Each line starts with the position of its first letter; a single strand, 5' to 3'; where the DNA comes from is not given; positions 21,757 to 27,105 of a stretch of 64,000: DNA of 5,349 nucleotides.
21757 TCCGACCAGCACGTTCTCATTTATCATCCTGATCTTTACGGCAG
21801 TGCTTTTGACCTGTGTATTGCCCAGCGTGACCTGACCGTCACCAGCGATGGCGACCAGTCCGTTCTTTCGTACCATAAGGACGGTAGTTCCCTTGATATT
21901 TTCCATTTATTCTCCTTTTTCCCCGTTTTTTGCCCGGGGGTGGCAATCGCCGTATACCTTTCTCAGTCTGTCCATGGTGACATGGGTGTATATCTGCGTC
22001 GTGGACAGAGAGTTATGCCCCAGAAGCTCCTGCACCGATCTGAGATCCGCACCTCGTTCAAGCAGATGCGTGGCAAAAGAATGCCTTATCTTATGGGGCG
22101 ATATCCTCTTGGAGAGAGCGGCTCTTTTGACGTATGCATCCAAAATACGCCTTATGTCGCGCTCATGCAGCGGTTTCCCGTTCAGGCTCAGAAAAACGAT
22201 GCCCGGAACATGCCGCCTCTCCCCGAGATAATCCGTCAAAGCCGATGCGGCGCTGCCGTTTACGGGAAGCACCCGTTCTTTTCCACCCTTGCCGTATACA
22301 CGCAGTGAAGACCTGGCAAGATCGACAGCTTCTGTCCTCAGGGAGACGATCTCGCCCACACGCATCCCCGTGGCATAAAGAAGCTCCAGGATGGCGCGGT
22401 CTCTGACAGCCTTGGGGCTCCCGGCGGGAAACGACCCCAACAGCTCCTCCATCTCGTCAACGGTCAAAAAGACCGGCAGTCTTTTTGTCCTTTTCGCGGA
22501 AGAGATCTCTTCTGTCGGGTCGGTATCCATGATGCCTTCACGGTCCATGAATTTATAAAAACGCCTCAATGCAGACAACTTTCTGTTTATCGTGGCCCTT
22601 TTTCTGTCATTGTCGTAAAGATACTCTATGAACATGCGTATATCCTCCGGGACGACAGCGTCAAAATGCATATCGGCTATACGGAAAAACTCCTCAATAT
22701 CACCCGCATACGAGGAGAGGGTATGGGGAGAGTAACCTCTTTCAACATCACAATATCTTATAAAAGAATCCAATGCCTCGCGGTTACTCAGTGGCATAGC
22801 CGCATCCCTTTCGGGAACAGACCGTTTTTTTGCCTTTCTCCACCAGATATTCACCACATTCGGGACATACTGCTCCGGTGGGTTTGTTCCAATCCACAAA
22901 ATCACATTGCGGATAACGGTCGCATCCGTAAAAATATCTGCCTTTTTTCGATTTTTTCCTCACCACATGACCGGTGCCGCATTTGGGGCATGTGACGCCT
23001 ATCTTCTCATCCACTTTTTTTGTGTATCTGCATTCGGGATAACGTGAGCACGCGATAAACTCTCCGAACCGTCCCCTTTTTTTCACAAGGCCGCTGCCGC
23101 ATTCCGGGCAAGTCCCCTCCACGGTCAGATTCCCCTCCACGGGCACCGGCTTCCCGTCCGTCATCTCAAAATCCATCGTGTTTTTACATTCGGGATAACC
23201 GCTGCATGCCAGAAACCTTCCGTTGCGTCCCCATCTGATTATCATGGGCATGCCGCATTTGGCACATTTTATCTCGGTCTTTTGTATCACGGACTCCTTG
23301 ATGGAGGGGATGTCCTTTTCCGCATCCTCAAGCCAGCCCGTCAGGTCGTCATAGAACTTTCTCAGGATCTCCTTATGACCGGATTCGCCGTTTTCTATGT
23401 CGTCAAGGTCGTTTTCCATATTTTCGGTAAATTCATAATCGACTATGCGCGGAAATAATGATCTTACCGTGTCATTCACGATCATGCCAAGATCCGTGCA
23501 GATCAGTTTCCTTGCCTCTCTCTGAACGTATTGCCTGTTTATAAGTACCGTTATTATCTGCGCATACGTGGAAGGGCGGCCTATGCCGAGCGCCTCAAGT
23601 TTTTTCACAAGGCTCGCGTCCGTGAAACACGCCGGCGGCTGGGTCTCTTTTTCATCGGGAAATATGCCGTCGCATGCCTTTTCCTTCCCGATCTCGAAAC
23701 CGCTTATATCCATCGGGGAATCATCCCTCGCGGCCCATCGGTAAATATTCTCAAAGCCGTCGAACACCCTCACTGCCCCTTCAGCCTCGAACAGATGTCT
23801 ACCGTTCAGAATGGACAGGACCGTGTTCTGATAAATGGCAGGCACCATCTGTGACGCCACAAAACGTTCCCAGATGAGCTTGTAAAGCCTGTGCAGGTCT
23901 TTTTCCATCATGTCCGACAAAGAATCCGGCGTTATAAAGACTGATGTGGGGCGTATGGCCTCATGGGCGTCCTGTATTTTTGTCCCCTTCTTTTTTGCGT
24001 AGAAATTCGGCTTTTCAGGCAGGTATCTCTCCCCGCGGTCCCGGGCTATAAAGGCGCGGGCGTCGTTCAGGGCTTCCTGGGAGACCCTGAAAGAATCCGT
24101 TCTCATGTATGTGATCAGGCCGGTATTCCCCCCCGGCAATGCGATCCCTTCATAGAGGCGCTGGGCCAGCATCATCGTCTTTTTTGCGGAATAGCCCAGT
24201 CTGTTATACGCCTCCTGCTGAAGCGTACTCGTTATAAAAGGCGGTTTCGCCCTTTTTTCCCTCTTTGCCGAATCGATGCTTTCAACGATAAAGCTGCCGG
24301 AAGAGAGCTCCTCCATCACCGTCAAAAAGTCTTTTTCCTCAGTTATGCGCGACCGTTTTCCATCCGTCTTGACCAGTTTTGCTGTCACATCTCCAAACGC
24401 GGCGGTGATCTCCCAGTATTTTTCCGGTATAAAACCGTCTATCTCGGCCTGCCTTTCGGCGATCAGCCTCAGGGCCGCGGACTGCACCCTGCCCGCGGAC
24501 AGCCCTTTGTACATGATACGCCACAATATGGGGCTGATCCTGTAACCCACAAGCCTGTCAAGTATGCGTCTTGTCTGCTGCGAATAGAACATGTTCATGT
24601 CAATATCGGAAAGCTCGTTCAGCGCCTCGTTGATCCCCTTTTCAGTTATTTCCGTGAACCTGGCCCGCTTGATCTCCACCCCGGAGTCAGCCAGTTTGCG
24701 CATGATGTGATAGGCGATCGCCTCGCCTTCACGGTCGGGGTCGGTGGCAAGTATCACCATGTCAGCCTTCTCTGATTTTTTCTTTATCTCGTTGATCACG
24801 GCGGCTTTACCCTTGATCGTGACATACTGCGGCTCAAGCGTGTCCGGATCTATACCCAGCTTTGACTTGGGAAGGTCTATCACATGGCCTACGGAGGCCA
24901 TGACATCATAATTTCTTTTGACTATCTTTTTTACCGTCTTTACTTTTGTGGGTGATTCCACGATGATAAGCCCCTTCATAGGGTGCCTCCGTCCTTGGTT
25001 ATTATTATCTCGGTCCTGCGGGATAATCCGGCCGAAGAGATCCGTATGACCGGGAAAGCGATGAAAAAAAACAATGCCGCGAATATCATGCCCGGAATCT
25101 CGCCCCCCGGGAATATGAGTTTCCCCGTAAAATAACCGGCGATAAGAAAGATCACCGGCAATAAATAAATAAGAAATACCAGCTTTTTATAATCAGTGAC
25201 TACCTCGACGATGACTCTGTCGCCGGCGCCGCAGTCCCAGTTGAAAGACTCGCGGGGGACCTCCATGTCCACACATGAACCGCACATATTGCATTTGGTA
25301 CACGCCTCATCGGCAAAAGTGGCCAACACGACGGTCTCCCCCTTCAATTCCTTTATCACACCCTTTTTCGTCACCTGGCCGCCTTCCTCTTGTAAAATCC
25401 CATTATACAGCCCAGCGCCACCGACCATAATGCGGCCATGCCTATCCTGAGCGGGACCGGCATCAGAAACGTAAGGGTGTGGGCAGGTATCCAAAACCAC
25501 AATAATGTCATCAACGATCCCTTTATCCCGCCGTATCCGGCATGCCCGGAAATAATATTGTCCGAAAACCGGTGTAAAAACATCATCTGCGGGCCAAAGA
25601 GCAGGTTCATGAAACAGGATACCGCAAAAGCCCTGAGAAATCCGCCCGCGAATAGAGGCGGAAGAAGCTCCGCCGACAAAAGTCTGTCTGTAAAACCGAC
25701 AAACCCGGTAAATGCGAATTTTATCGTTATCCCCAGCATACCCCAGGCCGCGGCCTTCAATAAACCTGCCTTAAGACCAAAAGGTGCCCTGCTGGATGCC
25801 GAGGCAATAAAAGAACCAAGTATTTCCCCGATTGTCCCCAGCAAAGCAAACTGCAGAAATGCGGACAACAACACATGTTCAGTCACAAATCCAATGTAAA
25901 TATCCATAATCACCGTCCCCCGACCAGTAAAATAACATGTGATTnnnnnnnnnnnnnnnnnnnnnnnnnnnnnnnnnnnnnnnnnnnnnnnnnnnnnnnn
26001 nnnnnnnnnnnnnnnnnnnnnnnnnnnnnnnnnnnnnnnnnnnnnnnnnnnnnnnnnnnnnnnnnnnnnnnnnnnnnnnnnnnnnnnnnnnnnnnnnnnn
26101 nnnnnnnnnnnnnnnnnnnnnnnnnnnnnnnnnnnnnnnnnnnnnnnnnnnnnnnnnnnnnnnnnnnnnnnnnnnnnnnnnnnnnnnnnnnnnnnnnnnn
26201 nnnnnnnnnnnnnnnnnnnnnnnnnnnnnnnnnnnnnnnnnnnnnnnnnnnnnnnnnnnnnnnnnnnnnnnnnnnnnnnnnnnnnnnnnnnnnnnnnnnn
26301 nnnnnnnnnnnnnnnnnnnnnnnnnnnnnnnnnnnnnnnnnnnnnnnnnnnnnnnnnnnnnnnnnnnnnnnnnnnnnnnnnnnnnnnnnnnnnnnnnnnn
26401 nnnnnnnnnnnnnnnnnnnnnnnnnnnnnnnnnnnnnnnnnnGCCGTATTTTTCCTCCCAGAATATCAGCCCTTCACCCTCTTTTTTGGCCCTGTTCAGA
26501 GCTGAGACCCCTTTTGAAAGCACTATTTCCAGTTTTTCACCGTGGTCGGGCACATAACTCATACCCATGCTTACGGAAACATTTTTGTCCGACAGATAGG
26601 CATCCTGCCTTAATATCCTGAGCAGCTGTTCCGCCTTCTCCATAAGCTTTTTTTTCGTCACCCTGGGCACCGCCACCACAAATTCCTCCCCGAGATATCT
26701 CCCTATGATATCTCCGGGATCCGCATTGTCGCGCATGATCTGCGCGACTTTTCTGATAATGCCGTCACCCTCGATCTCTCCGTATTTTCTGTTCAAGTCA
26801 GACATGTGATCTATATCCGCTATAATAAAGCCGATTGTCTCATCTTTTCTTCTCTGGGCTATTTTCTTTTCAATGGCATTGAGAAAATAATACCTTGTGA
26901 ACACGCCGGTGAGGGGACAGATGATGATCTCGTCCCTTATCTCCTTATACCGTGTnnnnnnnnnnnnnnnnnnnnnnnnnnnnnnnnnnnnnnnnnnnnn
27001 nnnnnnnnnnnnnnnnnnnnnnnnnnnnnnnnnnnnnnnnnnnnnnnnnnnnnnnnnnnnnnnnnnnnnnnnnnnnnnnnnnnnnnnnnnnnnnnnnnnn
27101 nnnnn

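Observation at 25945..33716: Three adjacent proteins that all appear to be pseudoenzymes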

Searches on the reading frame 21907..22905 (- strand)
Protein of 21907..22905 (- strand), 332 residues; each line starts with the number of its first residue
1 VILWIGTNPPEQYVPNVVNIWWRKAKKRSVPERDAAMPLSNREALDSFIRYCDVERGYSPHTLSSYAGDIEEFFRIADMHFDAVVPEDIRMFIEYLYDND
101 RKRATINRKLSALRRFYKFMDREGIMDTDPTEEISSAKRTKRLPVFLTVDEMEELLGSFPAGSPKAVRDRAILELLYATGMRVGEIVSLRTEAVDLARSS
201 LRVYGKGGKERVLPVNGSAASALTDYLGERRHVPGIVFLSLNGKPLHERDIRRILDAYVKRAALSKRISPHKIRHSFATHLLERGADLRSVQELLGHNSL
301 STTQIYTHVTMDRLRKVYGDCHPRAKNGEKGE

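Call 30: search_protein_families(library=pfam, proteins=[window:21907-22905:-], max_evalue=0.001)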
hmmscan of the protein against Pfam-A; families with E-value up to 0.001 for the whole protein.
window:21907-22905:- (332 aa): 4 families
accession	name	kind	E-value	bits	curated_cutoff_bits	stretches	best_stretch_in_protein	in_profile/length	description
PF00589.27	Phage_integrase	-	7.5e-50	169.5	27.1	1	146-311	2-170/172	Phage integrase family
PF02899.23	Phage_int_SAM_1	-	4.6e-20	72.1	22.3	1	45-124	1-83/83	Phage integrase, N-terminal SAM-like domain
PF13495.12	Phage_int_SAM_4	-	7.7e-09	36.3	27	1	45-118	2-76/85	Phage integrase, N-terminal SAM-like domain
PF13102.12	Phage_int_SAM_5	-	8.1e-05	23.4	22.3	1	62-131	21-93/98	Phage integrase SAM-like domain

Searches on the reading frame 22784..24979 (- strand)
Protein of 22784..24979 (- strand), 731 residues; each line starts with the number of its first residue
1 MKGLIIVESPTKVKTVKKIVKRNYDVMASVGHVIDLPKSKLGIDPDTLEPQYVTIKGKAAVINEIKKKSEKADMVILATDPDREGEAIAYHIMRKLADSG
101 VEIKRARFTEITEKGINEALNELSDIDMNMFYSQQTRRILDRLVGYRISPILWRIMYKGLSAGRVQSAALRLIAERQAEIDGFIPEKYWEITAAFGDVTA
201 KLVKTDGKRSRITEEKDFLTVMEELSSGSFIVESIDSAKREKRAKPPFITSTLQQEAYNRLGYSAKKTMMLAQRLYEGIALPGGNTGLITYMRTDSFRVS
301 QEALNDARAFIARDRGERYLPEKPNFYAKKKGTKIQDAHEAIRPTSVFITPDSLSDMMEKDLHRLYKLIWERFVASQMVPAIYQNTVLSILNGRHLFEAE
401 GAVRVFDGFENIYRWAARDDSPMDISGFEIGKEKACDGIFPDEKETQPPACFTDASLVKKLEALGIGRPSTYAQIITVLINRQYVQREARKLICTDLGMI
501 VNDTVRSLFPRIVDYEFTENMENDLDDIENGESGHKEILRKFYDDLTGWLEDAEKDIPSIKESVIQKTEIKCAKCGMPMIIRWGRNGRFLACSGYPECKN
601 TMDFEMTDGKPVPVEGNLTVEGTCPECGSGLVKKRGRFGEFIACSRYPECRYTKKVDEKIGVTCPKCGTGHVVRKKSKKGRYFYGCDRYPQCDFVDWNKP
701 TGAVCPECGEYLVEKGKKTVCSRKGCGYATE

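Call 30: search_protein_families(library=pfam, proteins=[window:22784-24979:-], max_evalue=0.001)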
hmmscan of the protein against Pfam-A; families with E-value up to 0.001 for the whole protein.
window:22784-24979:- (731 aa): 7 families
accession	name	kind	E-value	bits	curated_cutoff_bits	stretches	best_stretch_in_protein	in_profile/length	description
PF01131.25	Topoisom_bac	-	4.7e-120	401.8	35.1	1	126-539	2-410/411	DNA topoisomerase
PF01396.24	Zn_ribbon_Top1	-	3.9e-44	148.6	32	3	622-658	2-38/39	Topoisomerase DNA binding C4 zinc finger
PF01751.28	Toprim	-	1.9e-22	79.7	23.1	1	4-111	2-96/96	Toprim domain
PF13662.12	Toprim_4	-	4.4e-06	27.3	25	1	65-106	47-84/85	Toprim domain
PF13248.11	Zn_ribbon_3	-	5e-06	26.2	27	0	623-635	4-15/26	zinc-ribbon domain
PF13155.12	Toprim_2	-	7.5e-05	23.5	22.1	1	50-119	20-87/88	Toprim-like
PF24029.1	DUF7340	-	0.00036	20.7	27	0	619-643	4-28/62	Domain of unknown function (DUF7340)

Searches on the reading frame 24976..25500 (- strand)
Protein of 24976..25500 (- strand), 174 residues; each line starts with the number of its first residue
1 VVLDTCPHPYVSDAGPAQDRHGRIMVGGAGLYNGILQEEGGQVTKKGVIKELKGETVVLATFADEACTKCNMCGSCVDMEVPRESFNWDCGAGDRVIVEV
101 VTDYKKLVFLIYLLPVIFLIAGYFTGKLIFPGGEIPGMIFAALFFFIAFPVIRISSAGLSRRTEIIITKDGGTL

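Call 30: search_protein_families(library=pfam, proteins=[window:24976-25500:-], max_evalue=0.001)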
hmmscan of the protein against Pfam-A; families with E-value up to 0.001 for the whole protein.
window:24976-25500:- (174 aa): 1 family
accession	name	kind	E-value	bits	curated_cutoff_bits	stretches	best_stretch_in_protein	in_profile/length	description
PF04246.17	RseC_MucC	-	4.8e-15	56.1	24.4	1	50-165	2-124/130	Positive regulator of sigma(E), RseC/MucC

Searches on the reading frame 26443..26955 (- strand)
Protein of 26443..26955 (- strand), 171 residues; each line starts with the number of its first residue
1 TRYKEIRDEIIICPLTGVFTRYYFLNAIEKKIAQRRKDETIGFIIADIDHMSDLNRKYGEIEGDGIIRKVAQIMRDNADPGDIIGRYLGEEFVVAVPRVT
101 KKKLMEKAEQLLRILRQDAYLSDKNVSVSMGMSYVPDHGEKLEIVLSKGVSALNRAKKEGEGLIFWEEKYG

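Call 80: search_solved_structures(query=window:26443-26955:-, show_alignments=3, max_evalue=1e-8)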
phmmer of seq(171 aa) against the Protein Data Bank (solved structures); distinct sequences matched with E-value up to 1e-8: 29.
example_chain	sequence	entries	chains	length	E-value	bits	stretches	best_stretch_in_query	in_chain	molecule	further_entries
4wxo_A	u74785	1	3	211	2e-16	63.6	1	4-162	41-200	Uncharacterized protein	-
4wxw_A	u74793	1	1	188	8.5e-16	61.5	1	14-162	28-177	Uncharacterized protein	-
3ign_A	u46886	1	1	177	4.5e-15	59.2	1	14-163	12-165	Diguanylate cyclase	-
4urs_A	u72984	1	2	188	7.9e-14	55.1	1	6-157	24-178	DIGUANYLATE CYCLASE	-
4zmm_A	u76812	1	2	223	8.1e-14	55.1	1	10-162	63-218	diguanylate cyclase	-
4urq_U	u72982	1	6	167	1.1e-13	54.7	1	14-157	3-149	DIGUANYLATE CYCLASE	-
4urg_A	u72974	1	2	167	1.4e-13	54.4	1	14-157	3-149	DIGUANYLATE CYCLASE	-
4zmu_A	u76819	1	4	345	2.5e-13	53.5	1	10-162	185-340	diguanylate cyclase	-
4zve_A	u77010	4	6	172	4.4e-12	49.4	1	15-163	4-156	Diguanylate cyclase DosC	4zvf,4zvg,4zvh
3ezu_A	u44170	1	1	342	7.1e-12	48.8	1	14-121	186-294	GGDEF domain protein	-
9t28_A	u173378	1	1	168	1.5e-11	47.7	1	15-162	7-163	diguanylate cyclase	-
3i5b_A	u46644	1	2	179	5.2e-11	46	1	15-164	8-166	WspR response regulator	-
3i5c_A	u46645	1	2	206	5.3e-11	45.9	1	14-163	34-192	Fusion of General control protein GCN4 and WSPR response regulator protein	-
6zxm_A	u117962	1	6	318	8.6e-11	45.2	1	4-99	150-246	Putative GGDEF/response regulator receiver domain protein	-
6et7_A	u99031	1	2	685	1.5e-10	44.4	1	13-162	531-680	Diguanylate cyclase (GGDEF) domain-containing protein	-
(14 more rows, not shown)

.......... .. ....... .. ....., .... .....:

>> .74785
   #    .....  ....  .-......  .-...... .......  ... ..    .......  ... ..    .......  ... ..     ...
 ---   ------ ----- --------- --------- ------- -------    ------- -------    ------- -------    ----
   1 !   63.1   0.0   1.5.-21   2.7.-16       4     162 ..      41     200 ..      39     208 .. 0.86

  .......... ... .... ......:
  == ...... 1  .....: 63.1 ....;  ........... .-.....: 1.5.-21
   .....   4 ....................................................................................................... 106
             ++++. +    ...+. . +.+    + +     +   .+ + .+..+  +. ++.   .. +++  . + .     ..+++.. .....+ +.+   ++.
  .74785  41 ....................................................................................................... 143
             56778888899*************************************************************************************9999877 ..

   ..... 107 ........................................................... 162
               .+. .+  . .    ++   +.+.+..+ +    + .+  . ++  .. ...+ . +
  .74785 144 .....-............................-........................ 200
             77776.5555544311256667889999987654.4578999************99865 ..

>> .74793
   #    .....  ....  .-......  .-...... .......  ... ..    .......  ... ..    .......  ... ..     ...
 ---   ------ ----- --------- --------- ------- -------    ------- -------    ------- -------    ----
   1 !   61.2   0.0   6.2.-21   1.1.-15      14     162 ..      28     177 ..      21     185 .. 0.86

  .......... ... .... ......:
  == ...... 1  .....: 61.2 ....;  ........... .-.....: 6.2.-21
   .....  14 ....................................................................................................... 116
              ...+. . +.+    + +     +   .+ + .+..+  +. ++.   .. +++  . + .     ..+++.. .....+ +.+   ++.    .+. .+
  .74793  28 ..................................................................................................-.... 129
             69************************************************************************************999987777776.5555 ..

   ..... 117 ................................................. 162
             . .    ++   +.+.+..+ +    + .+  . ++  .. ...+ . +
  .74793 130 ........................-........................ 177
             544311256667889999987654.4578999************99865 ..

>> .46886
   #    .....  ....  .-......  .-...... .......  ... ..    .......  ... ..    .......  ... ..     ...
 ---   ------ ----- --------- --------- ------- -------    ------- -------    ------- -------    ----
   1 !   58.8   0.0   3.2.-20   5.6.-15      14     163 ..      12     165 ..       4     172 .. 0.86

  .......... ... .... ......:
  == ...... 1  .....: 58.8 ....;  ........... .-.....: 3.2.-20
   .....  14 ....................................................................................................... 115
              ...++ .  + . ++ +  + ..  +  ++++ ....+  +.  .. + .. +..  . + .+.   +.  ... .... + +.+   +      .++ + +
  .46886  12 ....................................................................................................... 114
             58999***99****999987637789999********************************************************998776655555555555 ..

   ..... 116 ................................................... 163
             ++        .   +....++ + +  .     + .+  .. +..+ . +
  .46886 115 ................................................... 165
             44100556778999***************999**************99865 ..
